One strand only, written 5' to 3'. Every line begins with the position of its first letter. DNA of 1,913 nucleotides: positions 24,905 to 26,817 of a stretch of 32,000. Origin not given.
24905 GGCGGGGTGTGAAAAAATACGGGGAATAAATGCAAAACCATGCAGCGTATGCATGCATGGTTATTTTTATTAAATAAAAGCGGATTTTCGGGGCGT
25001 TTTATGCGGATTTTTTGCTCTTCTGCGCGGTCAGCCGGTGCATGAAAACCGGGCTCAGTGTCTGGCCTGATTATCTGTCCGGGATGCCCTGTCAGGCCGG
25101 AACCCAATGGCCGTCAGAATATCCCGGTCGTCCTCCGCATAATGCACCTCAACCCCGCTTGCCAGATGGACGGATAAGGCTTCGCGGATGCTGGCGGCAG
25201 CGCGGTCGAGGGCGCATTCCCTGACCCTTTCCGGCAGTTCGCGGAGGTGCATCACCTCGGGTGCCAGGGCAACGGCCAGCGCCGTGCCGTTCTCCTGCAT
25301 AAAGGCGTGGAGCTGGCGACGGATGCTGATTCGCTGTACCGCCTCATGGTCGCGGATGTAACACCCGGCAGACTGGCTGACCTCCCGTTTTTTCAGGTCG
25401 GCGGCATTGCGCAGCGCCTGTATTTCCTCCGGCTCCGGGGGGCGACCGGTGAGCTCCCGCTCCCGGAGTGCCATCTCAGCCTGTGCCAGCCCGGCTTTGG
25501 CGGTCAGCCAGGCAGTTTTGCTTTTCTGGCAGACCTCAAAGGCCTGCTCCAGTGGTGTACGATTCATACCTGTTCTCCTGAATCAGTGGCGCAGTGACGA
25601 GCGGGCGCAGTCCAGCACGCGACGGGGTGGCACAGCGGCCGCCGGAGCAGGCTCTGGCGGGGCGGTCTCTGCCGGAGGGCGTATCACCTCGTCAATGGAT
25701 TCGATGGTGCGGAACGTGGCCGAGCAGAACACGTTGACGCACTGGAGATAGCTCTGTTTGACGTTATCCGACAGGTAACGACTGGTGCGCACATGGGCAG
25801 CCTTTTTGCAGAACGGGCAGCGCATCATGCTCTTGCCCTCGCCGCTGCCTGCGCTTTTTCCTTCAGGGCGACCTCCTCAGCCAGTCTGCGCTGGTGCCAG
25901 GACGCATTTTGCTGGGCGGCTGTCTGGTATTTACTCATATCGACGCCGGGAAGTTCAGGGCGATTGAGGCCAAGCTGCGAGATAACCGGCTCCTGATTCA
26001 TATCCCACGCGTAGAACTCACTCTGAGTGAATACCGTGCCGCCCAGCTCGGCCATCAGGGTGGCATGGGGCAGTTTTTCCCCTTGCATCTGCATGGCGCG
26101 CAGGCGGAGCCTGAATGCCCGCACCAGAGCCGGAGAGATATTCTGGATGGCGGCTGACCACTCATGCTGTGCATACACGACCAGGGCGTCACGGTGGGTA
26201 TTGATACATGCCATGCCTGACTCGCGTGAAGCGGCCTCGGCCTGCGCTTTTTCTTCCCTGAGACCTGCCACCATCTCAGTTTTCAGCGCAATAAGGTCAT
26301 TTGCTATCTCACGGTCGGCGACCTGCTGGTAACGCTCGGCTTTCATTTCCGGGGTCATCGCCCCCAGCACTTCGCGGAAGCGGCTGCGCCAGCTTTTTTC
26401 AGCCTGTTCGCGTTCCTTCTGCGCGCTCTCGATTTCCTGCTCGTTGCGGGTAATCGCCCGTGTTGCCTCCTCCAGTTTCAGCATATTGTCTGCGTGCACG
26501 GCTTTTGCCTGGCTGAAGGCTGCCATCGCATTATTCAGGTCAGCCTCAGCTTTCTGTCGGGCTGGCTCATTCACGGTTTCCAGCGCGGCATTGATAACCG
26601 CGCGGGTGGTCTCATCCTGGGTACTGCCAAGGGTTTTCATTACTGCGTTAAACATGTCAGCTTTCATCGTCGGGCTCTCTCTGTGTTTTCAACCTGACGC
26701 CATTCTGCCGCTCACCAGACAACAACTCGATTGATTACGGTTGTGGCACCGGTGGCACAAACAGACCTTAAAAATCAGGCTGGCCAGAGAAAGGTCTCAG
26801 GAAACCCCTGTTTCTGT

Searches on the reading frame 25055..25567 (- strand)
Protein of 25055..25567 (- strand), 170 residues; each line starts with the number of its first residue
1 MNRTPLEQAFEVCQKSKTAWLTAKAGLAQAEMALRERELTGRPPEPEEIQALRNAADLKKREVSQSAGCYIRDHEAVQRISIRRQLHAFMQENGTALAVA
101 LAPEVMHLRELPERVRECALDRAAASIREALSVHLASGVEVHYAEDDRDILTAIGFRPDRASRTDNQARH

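Call 19: search_protein_families(library=pfam, proteins=[window:25055-25567:-], max_evalue=0.01)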
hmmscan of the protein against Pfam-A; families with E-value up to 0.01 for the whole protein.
window:25055-25567:- (170 aa): 1 family
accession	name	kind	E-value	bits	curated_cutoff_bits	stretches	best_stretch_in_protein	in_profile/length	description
PF07455.17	Psu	-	1.3e-59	201.2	27.4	1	7-169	2-164/182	Phage polarity suppression protein (Psu)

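Call 87: search_protein_families(library=phrogs, proteins=[window:25055-25567:-], max_evalue=0.00001)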
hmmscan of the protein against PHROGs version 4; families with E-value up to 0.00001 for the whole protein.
window:25055-25567:- (170 aa): 1 family
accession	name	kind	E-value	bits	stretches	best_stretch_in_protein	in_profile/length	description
phrog_6366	-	DNA, RNA and nucleotide metabolism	2e-49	168.9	1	1-168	1-168/190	polarity suppression Psu-like by overcoming Rho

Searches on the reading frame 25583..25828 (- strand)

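Call 19: search_protein_families(library=pfam, proteins=[window:25583-25828:-], max_evalue=0.01)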
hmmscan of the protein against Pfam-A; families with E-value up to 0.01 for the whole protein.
window:25583-25828:- (81 aa): 2 families
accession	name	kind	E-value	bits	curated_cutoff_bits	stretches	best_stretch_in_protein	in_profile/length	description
PF04606.18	Ogr_Delta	-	1.7e-18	66.7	26.3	1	3-49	1-47/47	Ogr/Delta-like zinc finger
PF14354.12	Lar_restr_allev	-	0.002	18.8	28.6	1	3-43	5-41/58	Restriction alleviation protein Lar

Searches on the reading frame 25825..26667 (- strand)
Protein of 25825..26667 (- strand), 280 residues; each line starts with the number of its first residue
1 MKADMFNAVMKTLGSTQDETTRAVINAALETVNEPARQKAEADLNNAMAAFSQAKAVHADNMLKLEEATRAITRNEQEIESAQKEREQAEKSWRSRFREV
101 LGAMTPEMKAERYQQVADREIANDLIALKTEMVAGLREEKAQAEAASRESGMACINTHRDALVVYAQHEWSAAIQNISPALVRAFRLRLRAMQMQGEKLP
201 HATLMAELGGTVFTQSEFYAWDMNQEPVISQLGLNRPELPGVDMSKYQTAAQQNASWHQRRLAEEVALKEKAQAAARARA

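Call 19: search_protein_families(library=pfam, proteins=[window:25825-26667:-], max_evalue=0.01)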
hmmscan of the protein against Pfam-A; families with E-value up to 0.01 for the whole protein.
window:25825-26667:- (280 aa): 0 families

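Call 57: search_protein_families(library=padloc, proteins=[window:25825-26667:-], max_evalue=0.001)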
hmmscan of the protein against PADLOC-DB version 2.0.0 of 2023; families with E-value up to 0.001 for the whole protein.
window:25825-26667:- (280 aa): 0 families

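Call 87: search_protein_families(library=phrogs, proteins=[window:25825-26667:-], max_evalue=0.00001)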
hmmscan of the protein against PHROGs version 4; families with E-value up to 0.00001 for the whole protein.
window:25825-26667:- (280 aa): 1 family
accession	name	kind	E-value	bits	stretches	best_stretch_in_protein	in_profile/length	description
phrog_6165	-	DNA, RNA and nucleotide metabolism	3.1e-45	155.3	1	39-270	4-238/242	polarity suppression Psu-like by overcoming Rho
